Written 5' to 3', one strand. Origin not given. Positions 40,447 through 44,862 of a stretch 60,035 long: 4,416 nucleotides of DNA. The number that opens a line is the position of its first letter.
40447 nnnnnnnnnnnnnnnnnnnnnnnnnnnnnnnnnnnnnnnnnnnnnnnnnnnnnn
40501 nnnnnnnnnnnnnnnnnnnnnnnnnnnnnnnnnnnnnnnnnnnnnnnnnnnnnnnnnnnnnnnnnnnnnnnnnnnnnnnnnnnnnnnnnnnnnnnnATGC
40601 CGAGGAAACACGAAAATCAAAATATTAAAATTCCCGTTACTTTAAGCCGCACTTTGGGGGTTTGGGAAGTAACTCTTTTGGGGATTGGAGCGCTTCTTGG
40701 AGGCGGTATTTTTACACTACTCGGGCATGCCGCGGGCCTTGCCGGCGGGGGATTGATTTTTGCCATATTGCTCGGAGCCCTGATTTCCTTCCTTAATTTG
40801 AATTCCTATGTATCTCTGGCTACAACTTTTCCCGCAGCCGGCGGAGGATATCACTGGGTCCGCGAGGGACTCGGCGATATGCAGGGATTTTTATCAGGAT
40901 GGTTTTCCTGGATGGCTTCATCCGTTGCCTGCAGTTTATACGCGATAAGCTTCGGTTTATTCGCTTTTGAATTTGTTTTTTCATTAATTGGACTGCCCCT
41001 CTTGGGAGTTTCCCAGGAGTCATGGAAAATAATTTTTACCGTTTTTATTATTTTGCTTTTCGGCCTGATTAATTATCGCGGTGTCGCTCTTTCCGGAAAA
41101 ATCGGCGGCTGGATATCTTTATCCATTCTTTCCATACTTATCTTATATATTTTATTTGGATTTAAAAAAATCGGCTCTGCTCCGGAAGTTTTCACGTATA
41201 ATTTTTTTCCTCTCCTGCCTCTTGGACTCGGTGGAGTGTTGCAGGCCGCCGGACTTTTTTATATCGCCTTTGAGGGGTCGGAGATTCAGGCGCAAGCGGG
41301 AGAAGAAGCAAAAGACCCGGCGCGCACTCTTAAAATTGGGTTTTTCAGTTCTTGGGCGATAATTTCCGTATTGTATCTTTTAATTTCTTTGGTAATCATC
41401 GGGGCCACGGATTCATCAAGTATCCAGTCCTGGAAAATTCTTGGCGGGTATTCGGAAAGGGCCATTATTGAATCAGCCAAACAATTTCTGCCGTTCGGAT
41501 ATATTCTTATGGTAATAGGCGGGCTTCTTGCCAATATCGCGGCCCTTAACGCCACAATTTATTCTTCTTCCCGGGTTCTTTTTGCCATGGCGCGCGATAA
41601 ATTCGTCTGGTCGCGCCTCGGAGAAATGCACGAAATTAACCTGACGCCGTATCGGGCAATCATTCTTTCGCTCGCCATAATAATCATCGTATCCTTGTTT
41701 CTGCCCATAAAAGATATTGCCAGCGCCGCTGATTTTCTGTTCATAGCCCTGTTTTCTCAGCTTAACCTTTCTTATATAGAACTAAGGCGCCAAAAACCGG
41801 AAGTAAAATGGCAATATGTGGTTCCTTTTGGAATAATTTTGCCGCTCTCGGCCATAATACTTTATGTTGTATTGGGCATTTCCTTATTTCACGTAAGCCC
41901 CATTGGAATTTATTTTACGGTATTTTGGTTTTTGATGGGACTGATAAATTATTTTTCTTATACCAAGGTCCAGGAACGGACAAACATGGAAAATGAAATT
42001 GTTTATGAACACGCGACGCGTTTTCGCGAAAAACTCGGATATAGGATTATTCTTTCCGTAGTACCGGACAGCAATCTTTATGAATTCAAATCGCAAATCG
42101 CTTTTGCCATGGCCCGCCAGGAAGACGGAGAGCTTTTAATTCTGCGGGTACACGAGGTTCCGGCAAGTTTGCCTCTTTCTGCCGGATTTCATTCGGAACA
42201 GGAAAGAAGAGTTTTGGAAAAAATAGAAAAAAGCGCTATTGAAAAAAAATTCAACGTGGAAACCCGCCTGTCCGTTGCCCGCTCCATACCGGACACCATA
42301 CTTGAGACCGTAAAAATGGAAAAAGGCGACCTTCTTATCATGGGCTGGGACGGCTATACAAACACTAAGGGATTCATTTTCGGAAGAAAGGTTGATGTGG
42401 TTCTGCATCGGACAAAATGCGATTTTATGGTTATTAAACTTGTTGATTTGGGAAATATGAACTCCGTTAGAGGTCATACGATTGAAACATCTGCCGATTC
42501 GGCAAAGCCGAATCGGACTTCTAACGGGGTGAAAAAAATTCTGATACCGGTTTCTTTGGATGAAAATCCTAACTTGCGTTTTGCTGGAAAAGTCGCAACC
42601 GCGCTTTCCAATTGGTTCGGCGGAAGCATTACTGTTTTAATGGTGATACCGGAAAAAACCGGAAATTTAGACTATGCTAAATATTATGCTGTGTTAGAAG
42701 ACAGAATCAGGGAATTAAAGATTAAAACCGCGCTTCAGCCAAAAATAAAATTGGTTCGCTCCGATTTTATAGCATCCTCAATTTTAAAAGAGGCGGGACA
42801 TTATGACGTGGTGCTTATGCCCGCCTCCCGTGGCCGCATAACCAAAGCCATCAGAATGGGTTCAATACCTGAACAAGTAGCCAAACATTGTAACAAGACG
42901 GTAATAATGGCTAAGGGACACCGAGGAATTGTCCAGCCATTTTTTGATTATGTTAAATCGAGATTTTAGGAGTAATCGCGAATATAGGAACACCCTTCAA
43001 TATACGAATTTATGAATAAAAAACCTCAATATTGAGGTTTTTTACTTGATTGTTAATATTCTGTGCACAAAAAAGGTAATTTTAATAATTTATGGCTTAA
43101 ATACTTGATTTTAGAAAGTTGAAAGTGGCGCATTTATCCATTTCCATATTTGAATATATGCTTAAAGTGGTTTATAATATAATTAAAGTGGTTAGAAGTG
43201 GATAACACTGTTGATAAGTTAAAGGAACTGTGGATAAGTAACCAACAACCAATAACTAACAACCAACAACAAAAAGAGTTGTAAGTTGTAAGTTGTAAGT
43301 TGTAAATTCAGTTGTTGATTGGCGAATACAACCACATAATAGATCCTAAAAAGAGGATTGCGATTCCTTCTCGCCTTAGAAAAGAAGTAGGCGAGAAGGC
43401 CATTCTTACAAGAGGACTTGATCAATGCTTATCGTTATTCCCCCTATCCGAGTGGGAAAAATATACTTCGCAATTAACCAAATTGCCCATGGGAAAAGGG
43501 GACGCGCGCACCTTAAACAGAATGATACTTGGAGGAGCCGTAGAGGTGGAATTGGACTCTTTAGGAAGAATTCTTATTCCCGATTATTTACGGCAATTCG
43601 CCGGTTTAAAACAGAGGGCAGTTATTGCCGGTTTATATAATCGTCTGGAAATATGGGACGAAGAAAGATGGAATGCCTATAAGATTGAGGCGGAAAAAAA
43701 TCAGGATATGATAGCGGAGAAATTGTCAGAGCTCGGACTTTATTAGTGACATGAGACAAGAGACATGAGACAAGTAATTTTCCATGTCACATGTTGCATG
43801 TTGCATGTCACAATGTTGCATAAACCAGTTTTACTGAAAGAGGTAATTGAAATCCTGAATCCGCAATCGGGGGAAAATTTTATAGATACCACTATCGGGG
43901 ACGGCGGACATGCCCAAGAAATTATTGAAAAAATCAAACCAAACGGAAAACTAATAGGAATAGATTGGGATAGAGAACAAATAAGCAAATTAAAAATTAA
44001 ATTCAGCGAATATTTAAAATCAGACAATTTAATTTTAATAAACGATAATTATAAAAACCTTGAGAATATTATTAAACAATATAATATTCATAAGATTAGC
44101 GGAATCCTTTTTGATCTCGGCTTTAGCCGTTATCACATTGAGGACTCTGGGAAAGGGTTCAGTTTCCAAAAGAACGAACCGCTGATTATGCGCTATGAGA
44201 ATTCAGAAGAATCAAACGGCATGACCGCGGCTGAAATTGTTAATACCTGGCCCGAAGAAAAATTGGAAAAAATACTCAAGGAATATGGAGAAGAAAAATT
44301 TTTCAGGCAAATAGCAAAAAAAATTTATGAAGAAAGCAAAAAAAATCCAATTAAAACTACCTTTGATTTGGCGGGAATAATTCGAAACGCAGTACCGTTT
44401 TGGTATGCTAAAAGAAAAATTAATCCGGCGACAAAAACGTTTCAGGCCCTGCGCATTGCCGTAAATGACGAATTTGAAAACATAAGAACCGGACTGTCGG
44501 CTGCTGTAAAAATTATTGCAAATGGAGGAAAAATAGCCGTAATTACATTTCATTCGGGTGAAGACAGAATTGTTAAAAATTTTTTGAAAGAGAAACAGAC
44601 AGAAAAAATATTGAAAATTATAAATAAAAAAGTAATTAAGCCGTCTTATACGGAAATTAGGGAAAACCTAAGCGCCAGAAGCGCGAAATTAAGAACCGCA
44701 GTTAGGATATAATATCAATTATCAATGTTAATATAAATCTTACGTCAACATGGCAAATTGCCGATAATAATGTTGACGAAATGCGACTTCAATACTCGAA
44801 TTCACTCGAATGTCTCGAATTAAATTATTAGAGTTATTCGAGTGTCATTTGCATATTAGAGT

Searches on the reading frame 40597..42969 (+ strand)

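Call 23: search_protein_families(library=pfam, proteins=[window:40597-42969:+], max_evalue=0.001)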
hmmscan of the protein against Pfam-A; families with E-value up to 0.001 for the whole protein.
window:40597-42969:+ (790 aa): 3 families
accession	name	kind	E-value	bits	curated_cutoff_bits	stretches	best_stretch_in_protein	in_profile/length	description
PF13520.12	AA_permease_2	-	4.5e-32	111.9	27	1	20-428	1-406/427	Amino acid permease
PF00324.27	AA_permease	-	5.5e-30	104.9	24.6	1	25-458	2-463/470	Amino acid permease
PF00582.32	Usp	-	1.5e-20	74.6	24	1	500-614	20-141/141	Universal stress protein family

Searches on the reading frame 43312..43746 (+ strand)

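Call 25: search_protein_families(library=pfam, proteins=[window:43312-43746:+], max_evalue=0.001)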
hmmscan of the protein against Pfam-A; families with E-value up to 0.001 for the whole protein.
window:43312-43746:+ (144 aa): 1 family
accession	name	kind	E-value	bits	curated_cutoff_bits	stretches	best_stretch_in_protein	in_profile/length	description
PF02381.23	MraZ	-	1.7e-36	124.5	23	2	72-132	1-62/72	MraZ protein, putative antitoxin-like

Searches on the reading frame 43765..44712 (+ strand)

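Call 25: search_protein_families(library=pfam, proteins=[window:43765-44712:+], max_evalue=0.001)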
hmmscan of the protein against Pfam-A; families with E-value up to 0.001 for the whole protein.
window:43765-44712:+ (315 aa): 3 families
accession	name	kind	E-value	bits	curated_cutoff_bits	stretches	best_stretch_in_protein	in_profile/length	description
PF01795.25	Methyltransf_5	-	1e-98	331.1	27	1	17-313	2-307/309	MraW methylase family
PF01209.24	Ubie_methyltran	-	0.00042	20.2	20.1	0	25-107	37-118/233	ubiE/COQ5 methyltransferase family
PF13847.12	Methyltransf_31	-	0.00095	19.3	27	0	35-100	3-67/145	Methyltransferase domain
